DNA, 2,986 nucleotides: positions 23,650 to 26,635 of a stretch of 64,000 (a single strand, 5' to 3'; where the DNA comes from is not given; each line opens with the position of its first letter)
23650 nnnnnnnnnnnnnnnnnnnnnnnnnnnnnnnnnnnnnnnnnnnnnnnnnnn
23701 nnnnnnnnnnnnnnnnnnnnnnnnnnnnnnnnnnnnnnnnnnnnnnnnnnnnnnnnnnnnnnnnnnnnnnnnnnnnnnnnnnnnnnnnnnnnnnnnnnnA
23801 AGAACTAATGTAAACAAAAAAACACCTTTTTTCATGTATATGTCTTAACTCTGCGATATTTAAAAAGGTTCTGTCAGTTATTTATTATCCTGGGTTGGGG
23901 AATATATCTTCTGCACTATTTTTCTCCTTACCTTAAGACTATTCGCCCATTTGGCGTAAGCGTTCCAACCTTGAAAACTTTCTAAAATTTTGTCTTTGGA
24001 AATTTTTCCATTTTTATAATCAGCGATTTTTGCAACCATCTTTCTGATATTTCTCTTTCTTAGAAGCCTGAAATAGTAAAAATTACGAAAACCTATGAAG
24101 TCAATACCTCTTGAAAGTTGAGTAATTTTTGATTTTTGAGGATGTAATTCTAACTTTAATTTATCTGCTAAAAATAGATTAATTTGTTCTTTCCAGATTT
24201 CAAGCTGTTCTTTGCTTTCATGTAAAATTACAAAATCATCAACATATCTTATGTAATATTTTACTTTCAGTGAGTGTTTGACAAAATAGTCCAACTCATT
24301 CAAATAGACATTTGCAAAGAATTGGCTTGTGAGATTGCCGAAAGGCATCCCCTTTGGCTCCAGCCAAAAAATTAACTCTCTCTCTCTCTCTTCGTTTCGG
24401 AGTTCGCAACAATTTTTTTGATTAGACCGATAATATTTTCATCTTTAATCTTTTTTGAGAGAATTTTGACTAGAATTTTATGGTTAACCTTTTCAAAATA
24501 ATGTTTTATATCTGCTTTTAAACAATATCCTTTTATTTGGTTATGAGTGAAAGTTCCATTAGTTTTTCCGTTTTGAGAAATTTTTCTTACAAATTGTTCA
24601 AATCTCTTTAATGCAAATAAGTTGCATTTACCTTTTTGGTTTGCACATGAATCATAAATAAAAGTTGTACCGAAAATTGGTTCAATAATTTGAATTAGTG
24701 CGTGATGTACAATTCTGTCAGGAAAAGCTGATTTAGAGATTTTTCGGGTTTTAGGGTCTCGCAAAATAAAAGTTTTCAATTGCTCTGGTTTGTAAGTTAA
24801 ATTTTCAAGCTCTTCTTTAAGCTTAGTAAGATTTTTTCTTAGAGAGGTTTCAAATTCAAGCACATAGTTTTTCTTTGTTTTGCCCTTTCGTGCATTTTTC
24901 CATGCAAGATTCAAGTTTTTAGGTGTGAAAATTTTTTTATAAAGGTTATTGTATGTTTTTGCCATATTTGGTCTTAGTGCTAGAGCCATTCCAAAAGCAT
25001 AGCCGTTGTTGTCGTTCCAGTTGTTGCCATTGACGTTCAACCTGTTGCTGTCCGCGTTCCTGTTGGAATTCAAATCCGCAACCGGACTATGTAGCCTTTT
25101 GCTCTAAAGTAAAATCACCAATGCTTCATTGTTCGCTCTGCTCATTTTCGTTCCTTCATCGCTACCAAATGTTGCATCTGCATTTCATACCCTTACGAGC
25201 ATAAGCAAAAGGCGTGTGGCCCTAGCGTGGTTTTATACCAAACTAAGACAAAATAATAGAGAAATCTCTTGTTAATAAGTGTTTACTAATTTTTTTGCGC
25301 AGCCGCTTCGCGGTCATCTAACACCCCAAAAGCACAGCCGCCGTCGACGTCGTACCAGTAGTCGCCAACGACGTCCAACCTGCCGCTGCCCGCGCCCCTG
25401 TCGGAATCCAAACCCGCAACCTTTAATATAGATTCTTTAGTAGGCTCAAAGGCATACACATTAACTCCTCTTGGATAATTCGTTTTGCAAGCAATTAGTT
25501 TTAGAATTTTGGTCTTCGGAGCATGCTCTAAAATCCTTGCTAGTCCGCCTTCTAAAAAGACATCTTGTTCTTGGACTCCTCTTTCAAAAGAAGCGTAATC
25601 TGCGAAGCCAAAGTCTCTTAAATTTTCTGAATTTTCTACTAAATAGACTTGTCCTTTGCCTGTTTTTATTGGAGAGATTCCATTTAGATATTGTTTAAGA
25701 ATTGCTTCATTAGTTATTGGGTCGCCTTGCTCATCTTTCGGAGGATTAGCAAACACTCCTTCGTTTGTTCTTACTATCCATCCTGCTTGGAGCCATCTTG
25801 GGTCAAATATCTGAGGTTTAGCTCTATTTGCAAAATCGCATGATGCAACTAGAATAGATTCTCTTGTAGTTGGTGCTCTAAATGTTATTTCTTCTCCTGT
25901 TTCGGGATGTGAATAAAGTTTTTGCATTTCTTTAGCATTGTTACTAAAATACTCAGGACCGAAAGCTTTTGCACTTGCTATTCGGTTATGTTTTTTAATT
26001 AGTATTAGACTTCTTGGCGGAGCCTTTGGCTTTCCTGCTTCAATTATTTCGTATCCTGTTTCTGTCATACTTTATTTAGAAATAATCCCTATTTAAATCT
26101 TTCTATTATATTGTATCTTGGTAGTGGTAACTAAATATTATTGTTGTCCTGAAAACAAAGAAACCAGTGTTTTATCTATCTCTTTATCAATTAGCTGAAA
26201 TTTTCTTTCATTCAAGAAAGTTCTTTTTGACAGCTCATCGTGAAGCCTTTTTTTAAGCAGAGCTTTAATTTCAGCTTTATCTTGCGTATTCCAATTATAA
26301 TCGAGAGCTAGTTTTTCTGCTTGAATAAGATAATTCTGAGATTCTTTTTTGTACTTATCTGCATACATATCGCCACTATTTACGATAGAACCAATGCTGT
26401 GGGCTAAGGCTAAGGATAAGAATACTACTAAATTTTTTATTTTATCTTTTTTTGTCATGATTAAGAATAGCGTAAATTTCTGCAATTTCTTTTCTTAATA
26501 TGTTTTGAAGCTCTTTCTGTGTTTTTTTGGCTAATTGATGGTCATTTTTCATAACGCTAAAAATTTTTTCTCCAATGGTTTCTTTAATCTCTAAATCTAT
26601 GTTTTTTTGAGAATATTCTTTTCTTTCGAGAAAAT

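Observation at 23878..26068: Diversity-generating retroelement with strictly adenine-specific TR-to-VR differences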

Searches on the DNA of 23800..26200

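Call 51: search_rna_families(source=window, start=23800, end=26200, threshold=evalue, max_evalue=5)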
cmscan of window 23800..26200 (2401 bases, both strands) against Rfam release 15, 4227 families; matches with E-value up to 5: 2.
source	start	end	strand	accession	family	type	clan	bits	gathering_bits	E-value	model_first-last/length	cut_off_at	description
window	25086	25248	-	RF03019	RT-16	Gene; sRNA;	-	88.8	50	4.3e-14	1-158/158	no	RT-16 RNA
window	24765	24863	-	RF02670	scaDm46E3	Gene; snRNA; snoRNA; scaRNA;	-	23.4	61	0.032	1-137/137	no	small Cajal body-specific RNA Dm46E3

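Call 54: search_rna_families(source=window, start=24950, end=25300, threshold=gathering, show_alignments=1)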
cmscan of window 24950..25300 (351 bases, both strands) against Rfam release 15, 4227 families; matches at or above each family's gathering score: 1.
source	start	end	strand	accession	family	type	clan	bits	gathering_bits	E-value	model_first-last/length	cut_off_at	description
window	25086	25248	-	RF03019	RT-16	Gene; sRNA;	-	88.8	50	6.3e-15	1-158/158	no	RT-16 RNA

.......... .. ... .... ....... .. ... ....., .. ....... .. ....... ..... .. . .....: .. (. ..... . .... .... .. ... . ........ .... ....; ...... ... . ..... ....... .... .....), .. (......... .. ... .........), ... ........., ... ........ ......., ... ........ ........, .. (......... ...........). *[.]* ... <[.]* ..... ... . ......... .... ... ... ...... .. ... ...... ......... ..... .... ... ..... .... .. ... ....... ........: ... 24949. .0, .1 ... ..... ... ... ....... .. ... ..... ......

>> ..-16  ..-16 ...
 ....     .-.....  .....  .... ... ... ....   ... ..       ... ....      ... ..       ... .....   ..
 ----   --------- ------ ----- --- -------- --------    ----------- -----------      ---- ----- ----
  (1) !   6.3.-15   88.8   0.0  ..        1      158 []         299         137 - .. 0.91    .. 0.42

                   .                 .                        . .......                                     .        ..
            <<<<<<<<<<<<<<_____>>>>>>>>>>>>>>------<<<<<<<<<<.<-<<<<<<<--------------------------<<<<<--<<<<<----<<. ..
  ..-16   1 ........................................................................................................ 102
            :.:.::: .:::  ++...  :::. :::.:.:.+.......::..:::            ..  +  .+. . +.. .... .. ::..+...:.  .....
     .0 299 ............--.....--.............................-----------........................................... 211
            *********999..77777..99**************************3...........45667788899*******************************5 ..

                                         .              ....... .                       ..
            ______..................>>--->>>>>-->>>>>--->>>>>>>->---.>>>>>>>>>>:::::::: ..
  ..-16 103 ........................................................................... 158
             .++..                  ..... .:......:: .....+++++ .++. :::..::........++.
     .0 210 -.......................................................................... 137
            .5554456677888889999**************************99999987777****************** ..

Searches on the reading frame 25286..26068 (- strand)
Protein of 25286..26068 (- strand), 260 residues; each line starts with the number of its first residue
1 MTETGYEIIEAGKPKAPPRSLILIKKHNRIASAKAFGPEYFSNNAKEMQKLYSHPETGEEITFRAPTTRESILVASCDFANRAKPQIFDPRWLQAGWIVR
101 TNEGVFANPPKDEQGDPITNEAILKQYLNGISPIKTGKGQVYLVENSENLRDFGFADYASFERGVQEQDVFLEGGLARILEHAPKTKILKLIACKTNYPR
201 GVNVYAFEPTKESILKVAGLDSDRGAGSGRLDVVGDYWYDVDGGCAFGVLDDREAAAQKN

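Call 5: search_protein_families(library=pfam, proteins=[window:25286-26068:-], max_evalue=0.01)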
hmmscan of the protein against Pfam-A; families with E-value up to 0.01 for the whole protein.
window:25286-26068:- (260 aa): 0 families

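Call 10: search_protein_families(library=ncbifam, proteins=[window:25286-26068:-], max_evalue=0.01)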
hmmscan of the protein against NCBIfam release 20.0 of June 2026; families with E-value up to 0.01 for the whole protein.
window:25286-26068:- (260 aa): 0 families

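Call 12: search_solved_structures(query=window:25286-26068:-, max_evalue=10, show_alignments=2)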
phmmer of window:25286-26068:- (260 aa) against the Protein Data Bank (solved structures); distinct sequences matched with E-value up to 10: 0.

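Call 13: find_homologous_proteins(query=window:25286-26068:-)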
Query window:25286-26068:- (260 aa): 96 proteins with E <= 0.001 among 609 candidates.
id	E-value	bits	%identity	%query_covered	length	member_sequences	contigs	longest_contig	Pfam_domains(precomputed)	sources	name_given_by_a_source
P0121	2.7e-173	592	100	100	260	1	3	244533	-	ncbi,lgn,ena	ncbi:MAG: hypothetical protein AABW79_04575 [Nanoarchaeota archaeon]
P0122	1.8e-92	327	61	97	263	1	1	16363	-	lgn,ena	-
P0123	9.3e-92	325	60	99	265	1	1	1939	-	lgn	-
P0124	1.9e-88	314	59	97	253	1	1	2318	-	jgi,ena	-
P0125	8.0e-86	306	57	100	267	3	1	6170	-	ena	-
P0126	8.3e-85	302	58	97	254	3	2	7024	-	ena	-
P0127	7.8e-84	299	58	100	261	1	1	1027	-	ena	-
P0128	1.4e-82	295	57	97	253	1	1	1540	-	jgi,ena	-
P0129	2.8e-81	291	58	96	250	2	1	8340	-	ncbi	-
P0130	2.9e-80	287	53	100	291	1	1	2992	-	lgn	-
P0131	5.0e-80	287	54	99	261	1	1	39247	-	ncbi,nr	ncbi:MAG: hypothetical protein Q7S74_00100 [Nanoarchaeota archaeon]|nr:hypothetical protein [Nanoarc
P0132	1.2e-78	282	58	95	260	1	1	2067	-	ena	-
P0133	1.3e-77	279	55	99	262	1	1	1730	-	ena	-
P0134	1.0e-75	273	57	98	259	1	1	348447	-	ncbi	-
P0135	2.5e-75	271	52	100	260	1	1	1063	-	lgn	-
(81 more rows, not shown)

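Call 14: find_encoding_contigs(protein=P0121, flank=4000, max_places=10)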
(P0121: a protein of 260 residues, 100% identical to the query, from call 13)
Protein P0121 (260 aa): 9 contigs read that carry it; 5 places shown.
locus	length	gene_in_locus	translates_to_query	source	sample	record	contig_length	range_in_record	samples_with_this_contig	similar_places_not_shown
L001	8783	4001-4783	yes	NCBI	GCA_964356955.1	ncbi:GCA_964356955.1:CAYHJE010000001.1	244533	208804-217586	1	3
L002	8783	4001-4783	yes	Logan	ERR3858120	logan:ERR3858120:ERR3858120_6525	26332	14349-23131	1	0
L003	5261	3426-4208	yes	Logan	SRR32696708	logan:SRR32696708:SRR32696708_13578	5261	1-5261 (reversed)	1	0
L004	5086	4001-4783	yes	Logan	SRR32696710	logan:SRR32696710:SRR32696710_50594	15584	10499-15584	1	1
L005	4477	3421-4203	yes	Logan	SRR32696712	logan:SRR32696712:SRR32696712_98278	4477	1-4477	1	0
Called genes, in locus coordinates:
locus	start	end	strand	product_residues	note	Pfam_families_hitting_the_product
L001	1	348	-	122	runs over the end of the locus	-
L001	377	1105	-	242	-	PF00705:PCNA_N, PF02747:PCNA_C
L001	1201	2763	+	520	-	PF01896:DNA_primase_S (faint)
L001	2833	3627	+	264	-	PF18765:Polbeta (weak)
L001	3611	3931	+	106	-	-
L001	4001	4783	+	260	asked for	-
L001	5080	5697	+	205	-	-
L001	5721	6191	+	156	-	PF00078:RVT_1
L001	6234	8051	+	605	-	-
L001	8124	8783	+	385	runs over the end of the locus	-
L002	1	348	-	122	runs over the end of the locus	-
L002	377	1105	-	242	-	PF00705:PCNA_N, PF02747:PCNA_C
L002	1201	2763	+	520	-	PF01896:DNA_primase_S (faint)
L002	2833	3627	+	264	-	PF18765:Polbeta (weak)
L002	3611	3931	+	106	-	-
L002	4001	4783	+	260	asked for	-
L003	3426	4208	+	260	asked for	-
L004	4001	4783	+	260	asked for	-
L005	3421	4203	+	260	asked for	-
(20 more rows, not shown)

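Call 27: predict_structure(alignment_id=A2)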
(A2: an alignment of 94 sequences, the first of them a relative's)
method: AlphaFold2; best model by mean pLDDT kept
length: 260 residues; sequences in the alignment: 94
mean_pLDDT: 91.6   pTM: 0.89
mean pLDDT of the five models: 91.6, 90.7, 90.6, 90.1, 88.8
residues with pLDDT >= 90: 213; 70-90: 20; 50-70: 20; < 50: 7
segments of 3 or more residues with pLDDT < 50: 1-5
pLDDT, mean of each block of 10 residues (from residue 1): 50 84 92 95 96 92 97 97 95 97 98 96 98 97 96 98 98 99 98 97 97 97 84 79 89 65
secondary structure, 60 per line:
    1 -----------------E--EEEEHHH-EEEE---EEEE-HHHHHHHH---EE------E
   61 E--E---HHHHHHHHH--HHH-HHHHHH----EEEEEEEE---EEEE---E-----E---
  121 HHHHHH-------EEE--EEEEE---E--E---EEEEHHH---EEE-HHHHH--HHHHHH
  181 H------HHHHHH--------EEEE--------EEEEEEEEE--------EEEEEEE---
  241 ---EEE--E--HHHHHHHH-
elements in order: E21-24 E29-32 E36-39 H41-48 H68-76 H83-88 E93-100 E104-107 H121-126 E134-136 E139-143 E154-157 E164-166 H168-172 H175-181 H188-193 E202-205 E214-222 E231-237 E244-246 H252-259

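Call 30: fold_search(model_id=the predicted structure, library=pdb)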
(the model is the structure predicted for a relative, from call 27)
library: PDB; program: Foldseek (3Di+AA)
matches with E <= 10: 233; with E <= 0.001: 0
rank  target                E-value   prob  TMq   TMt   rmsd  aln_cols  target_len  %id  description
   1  2z4h_B                7.3e-01  0.01  0.10  0.12  22.0       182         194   12  Crystal structure of the Cpx pathway activator NlpE from Escherichia coli (released 2007-09-04)
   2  2nqw                  1.1e+00  0.11  0.11  0.28  11.1        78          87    9  Structure of the transporter associated domain from PG_0272, a CBS domain protein from Porphyromonas gingivalis (released 2006-11-28)
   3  7wvz_B                1.2e+00  0.01  0.13  0.04  20.7       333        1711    9  CalA3_modular PKS_KS-AT-DH-KR (released 2023-02-22)
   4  8qsw                  1.3e+00  0.02  0.07  0.06   6.9        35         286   11  Crystal structure of SPOUT1/CENP-32 | A356N catalytic site mutant (released 2024-10-23)
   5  9aw5_D                1.4e+00  0.01  0.10  0.10  15.8       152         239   15  Yeast 20S proteasome soaked with MA9 fraction E/F (released 2025-03-19)
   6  8jbe_A                1.5e+00  0.01  0.11  0.06  19.3       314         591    9  CryoEM Structure of metazoan Mon1-Ccz1-RMC1 complex (released 2024-05-08)
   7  5jea_G                1.6e+00  0.02  0.14  0.15  14.0       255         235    7  Structure of a cytoplasmic 11-subunit RNA exosome complex including Ski7, bound to RNA (released 2016-07-13)
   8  6qlz_A                1.7e+00  0.05  0.13  0.25   9.6        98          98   15  IDOL F3ab subdomain (released 2020-02-19)
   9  9a69_B                1.8e+00  0.02  0.10  0.05  16.2       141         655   14  Integrative model of MCPB-MCPC by crosslinking MS and deep learning (released 2024-09-18)
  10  9vzk_1                1.8e+00  0.01  0.08  0.07  16.1       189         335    9  Cryo-EM structure of bacteriophage P1 baseplate in C3 (released 2025-10-22)
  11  8tzx_B                1.9e+00  0.01  0.11  0.04  18.9       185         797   10  Ternary complex structure of Cereblon-DDB1 bound to WIZ(ZF7) and the molecular glue dWIZ-1 (released 2024-07-10)
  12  8r2b_B                1.9e+00  0.01  0.07  0.12  16.3       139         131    9  X-ray crystallographic structure of SnoaL2 in complex with the polyketide substrate (released 2024-08-07)
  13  8r2e_B                1.9e+00  0.01  0.07  0.11  15.9       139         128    9  X-ray crystallographic structure of SnoaL2 in complex with the polyketide reaction product (released 2024-08-07)
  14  8tzx_E                1.9e+00  0.01  0.08  0.04  19.5       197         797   13  Ternary complex structure of Cereblon-DDB1 bound to WIZ(ZF7) and the molecular glue dWIZ-1 (released 2024-07-10)
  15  8kh1_MODEL_1_A        2.0e+00  0.02  0.12  0.20  14.4       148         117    9  Phage SPO1 protein Gp49 is a novel RNA binding protein that involves in host iron metabolism (released 2024-09-04)
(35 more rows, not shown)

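Call 34: fold_search(model_id=the predicted structure, library=viral)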
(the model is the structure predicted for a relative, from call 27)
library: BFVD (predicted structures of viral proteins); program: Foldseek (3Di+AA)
matches with E <= 10: 188; with E <= 0.001: 0
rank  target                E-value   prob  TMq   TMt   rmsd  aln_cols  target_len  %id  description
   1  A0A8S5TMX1            5.8e-02  0.07  0.10  0.05  14.9       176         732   14  Tail protein [Myoviridae sp. ctu6J18]
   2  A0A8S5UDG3            7.7e-01  0.01  0.11  0.08  31.5       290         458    7  Uncharacterized protein [Siphoviridae sp. ct13O11]
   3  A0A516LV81            7.7e-01  0.01  0.09  0.11  18.8       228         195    7  (no name in the UniProt tables at hand)
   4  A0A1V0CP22            9.2e-01  0.01  0.10  0.12  18.2       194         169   12  (no name in the UniProt tables at hand)
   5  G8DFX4                9.7e-01  0.02  0.09  0.07  16.7       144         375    8  (no name in the UniProt tables at hand)
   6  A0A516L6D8            1.0e+00  0.02  0.08  0.15  19.6       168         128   12  (no name in the UniProt tables at hand)
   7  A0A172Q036            1.0e+00  0.01  0.10  0.12  18.2       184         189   11  Uncharacterized protein [Acinetobacter phage vB_AbaM_ME3]
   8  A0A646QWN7            1.2e+00  0.02  0.12  0.17  16.7       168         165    6  (no name in the UniProt tables at hand)
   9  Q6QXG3                1.5e+00  0.01  0.08  0.08  22.4       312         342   11  Lef-3 [Agrotis segetum granulosis virus]
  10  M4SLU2                1.7e+00  0.03  0.09  0.09   7.4        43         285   14  (no name in the UniProt tables at hand)
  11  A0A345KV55            1.7e+00  0.02  0.09  0.17  14.7       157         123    7  Uncharacterized protein [Mycobacterium phage Aminay]
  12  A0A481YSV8            1.8e+00  0.07  0.13  0.31   9.7        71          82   15  Uncharacterized protein [Marseillevirus LCMAC101]
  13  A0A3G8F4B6            2.1e+00  0.02  0.08  0.16  12.2        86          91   13  (no name in the UniProt tables at hand)
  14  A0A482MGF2            2.3e+00  0.01  0.09  0.08  17.6       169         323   11  Uncharacterized protein [Serratia phage Serbin]
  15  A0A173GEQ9            2.5e+00  0.04  0.08  0.10  11.2        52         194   13  Uncharacterized protein [Erwinia phage vB_EamM_Deimos-Minion]
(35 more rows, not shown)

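Call 36: search_solved_structures(query=A2, max_evalue=10)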
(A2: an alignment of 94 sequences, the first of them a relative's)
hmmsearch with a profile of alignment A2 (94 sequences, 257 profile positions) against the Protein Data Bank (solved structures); distinct sequences matched with E-value up to 10: 2.
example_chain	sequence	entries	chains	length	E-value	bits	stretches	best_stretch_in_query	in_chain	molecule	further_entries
9evt_k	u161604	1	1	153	0.82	11.9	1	119-162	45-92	RRM domain-containing protein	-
9gyt_k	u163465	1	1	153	0.82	11.9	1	119-162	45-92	mS86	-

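Call 69: search_protein_families(library=pfam, alignment_id=A2, max_evalue=0.1)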
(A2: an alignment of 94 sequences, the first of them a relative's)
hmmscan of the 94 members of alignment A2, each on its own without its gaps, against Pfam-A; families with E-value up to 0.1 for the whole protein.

A. member 1, P0121 (260 aa): 0 families

B. families by the number of members that match (of 94 scanned): 5 families
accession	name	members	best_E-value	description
PF23010.2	RA_3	2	0.015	PHLPP protein RA domain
PF19635.4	DUF6138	1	0.0036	Family of unknown function (DUF6138)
PF25189.1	Tad8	1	0.036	Type II Thoeris inhibitor Tad8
PF16288.11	DUF4934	1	0.053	Domain of unknown function (DUF4934)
PF00076.28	RRM_1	1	0.061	RNA recognition motif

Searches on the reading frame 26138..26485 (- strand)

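Call 5: search_protein_families(library=pfam, proteins=[window:26138-26485:-], max_evalue=0.01)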
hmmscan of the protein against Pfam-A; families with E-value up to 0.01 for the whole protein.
window:26138-26485:- (115 aa): 0 families

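Call 88: search_protein_families(library=pfam, proteins=[window:26141-26458:-], max_evalue=10)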
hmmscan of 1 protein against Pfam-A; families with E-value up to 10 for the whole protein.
seq(106 aa): 2 families
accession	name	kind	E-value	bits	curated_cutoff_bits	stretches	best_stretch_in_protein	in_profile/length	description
PF12464.13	Mac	-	0.014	16.1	22.1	1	28-71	4-48/53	Maltose acetyltransferase hexapeptide capping motif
PF01956.21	EMC3_TMCO1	-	0.1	12.8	27.1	1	10-67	17-72/169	Integral membrane protein EMC3/TMCO1-like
